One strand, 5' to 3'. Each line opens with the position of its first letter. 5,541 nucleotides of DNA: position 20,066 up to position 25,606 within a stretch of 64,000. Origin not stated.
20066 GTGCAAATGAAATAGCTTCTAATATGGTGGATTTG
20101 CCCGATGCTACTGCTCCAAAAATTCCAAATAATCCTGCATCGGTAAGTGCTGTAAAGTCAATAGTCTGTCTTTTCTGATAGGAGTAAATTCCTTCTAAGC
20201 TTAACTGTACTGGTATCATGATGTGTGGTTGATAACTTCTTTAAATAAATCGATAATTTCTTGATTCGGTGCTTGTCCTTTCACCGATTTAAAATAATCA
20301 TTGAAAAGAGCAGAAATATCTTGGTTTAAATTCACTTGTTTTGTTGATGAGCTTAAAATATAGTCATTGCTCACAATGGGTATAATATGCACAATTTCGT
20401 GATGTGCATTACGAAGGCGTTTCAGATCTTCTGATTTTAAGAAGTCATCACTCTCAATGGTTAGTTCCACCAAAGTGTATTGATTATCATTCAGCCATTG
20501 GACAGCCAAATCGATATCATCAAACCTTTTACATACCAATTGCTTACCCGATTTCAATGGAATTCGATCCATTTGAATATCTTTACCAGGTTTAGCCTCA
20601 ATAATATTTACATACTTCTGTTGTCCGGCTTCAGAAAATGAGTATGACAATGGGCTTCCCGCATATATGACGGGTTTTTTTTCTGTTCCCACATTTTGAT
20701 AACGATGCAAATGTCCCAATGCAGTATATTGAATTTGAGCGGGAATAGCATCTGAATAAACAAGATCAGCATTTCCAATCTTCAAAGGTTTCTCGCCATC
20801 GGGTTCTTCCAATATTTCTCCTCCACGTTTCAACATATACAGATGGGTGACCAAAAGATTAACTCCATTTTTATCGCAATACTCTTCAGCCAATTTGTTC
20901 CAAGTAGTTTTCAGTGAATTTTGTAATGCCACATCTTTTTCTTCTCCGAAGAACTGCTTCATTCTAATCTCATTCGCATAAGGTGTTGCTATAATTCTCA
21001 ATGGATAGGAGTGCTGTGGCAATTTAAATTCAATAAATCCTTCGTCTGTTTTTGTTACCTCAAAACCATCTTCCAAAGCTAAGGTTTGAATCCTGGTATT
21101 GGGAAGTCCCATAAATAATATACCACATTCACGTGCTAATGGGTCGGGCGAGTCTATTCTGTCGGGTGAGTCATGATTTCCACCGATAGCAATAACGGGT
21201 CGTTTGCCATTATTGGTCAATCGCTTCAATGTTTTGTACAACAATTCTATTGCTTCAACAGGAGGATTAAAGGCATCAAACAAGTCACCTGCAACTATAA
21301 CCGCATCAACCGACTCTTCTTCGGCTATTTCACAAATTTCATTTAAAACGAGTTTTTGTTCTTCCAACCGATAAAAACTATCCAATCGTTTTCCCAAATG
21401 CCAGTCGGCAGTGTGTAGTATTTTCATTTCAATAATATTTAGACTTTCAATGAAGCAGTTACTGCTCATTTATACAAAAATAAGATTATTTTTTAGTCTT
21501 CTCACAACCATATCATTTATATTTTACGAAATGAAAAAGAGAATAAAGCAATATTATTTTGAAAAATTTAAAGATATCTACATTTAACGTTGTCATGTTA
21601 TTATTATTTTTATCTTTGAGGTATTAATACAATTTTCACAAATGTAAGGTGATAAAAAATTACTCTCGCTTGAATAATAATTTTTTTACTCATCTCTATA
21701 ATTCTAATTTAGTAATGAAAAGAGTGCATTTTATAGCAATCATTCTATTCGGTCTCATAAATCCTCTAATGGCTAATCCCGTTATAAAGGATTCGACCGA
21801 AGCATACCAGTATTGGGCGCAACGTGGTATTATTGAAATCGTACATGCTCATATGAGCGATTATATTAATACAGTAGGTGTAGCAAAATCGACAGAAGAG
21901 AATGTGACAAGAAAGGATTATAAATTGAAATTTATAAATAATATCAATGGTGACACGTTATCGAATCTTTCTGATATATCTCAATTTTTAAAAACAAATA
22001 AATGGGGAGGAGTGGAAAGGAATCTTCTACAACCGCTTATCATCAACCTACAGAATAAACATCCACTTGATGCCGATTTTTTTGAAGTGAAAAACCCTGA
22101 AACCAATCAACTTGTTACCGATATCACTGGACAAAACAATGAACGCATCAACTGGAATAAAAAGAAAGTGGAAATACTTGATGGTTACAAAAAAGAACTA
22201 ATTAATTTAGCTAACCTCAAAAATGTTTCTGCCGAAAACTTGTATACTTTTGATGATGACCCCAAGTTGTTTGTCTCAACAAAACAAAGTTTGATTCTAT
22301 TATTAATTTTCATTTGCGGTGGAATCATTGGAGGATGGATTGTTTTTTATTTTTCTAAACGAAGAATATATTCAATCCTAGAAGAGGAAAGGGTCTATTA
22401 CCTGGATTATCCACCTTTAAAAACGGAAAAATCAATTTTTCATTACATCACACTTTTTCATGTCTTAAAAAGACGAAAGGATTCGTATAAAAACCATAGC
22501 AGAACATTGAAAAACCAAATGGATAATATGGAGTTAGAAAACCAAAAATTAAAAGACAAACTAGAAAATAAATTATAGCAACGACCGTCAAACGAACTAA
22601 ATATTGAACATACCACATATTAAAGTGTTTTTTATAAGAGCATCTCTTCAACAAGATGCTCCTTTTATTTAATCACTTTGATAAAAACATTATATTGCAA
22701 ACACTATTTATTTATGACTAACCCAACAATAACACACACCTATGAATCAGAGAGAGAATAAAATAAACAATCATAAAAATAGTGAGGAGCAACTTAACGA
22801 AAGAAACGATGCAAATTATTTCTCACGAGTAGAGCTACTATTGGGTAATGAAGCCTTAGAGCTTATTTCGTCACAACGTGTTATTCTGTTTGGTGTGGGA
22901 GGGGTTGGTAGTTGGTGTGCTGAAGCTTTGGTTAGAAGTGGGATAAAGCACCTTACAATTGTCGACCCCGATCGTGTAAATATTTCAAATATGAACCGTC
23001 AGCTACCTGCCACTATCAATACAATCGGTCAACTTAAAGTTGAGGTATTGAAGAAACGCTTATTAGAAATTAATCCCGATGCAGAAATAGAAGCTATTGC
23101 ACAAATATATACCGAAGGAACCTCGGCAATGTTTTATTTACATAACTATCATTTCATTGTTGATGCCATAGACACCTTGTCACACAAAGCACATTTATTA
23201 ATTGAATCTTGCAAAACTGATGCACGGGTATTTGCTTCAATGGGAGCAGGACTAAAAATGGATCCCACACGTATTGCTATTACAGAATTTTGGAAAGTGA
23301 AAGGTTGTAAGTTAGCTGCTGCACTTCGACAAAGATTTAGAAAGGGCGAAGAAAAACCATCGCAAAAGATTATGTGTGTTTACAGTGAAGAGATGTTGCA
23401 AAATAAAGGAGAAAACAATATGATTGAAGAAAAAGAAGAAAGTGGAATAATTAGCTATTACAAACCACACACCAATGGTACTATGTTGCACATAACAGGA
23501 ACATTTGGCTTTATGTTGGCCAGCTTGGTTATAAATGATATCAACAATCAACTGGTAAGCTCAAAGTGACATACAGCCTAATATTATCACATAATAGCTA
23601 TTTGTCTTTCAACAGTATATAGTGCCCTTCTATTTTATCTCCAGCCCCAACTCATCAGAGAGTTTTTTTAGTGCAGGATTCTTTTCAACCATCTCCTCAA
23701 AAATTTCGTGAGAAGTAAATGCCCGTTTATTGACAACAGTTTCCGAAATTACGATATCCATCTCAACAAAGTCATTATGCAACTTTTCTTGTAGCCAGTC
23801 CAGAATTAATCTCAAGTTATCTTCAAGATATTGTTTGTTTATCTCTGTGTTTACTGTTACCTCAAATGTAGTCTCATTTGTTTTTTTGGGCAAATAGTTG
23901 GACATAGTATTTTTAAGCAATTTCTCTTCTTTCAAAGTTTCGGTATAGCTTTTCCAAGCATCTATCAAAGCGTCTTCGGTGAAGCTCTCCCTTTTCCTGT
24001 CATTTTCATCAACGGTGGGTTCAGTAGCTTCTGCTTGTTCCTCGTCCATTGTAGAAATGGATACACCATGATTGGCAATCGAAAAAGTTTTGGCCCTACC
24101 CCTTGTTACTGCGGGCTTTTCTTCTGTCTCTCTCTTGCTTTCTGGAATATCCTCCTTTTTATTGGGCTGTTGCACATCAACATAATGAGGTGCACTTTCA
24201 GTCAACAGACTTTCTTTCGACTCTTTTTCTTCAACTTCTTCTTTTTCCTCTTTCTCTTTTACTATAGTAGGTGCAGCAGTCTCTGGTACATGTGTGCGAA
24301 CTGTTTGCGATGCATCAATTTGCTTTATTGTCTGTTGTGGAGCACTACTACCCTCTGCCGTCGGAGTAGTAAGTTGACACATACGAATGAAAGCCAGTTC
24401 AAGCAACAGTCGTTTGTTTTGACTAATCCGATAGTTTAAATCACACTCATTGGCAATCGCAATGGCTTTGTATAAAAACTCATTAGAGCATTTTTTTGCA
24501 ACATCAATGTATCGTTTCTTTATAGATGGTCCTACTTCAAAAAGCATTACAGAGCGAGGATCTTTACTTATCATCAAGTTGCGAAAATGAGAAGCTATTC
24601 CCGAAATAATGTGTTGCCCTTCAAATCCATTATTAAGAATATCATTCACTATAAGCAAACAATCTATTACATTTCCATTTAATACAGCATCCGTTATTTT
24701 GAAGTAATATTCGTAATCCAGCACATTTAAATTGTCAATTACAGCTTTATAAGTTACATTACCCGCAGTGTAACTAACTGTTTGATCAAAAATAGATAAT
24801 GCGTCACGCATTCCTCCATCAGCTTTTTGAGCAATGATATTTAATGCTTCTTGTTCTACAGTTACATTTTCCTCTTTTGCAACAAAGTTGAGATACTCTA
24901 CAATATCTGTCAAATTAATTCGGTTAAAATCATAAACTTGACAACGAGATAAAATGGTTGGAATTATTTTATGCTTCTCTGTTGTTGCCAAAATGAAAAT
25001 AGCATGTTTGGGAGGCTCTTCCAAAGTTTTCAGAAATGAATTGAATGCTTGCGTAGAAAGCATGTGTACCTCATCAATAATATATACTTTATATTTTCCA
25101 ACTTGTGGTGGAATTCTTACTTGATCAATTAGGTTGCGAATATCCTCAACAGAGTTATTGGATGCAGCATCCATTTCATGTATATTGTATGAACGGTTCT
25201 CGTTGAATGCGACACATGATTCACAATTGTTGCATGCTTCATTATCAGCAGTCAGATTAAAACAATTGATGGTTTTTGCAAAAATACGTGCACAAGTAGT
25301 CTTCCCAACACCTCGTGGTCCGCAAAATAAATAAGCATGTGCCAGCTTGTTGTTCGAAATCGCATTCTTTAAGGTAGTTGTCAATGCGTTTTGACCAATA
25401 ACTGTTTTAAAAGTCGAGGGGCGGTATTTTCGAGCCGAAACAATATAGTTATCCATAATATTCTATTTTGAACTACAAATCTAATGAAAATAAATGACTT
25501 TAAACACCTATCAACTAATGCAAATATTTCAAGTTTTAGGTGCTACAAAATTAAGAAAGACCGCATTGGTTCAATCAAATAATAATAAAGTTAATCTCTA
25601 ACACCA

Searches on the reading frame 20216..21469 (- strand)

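Call 81: search_protein_families(library=pfam, proteins=[window:20216-21469:-], max_evalue=0.001)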
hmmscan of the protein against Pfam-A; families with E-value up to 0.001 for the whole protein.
window:20216-21469:- (417 aa): 2 families
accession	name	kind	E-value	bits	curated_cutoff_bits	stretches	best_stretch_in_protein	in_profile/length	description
PF00149.33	Metallophos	-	1.8e-13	51.8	21.5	1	15-111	1-72/191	Calcineurin-like phosphoesterase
PF12850.12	Metallophos_2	-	9.7e-08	32.6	27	1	15-280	1-142/154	Calcineurin-like phosphoesterase superfamily domain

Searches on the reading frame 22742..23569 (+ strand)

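Call 80: search_protein_families(library=pfam, proteins=[window:22742-23569:+], max_evalue=0.001)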
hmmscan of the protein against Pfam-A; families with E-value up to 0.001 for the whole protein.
window:22742-23569:+ (275 aa): 1 family
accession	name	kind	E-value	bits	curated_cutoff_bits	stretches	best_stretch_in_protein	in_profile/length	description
PF00899.27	ThiF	-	5.5e-34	117.8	28.1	1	33-208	9-177/238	ThiF family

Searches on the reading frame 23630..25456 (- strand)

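Call 80: search_protein_families(library=pfam, proteins=[window:23630-25456:-], max_evalue=0.001)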
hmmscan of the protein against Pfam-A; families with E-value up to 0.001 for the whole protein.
window:23630-25456:- (608 aa): 12 families
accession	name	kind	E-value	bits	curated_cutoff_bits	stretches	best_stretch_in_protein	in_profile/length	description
PF13177.12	DNA_pol3_delta2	-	5.7e-47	160.1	27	1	22-180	2-160/161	DNA polymerase III, delta subunit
PF22608.2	DNAX_ATPase_lid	-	1.3e-15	57.4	27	1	185-232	2-49/49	DNA polymerase III clamp loader subunit, ATPase lid domain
PF00004.35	AAA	-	1.5e-12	48.5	21.2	1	43-174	2-125/131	ATPase family associated with various cellular activities (AAA)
PF12169.13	DNA_pol3_gamma3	-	1.5e-07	31.7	24.4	1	237-363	4-134/143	DNA polymerase III subunits gamma and tau domain III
PF21960.2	RCF1-5-like_lid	-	4.1e-07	30.3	27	1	189-220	3-35/43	RCF1/5-like, AAA+ ATPase lid domain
PF05496.18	RuvB_N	-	2.7e-06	27.7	27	1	12-65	2-59/159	Holliday junction DNA helicase RuvB P-loop domain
PF21694.2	DNA_pol3_delta_C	-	3.4e-06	27.5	27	1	252-358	5-120/121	DNA polymerase III delta subunit, C-terminal domain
PF13401.12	AAA_22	-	6.2e-06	27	27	1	42-159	8-123/130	AAA domain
PF13173.12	AAA_14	-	2.6e-05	24.7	27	1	41-155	4-94/129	AAA domain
PF07728.20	AAA_5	-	0.00015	22.2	22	0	43-147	3-92/139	AAA domain (dynein-related subfamily)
PF13479.12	AAA_24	-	0.00016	22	27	0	43-137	6-80/195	AAA domain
PF13238.12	AAA_18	-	0.00072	20.5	29.4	0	44-128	3-78/128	AAA domain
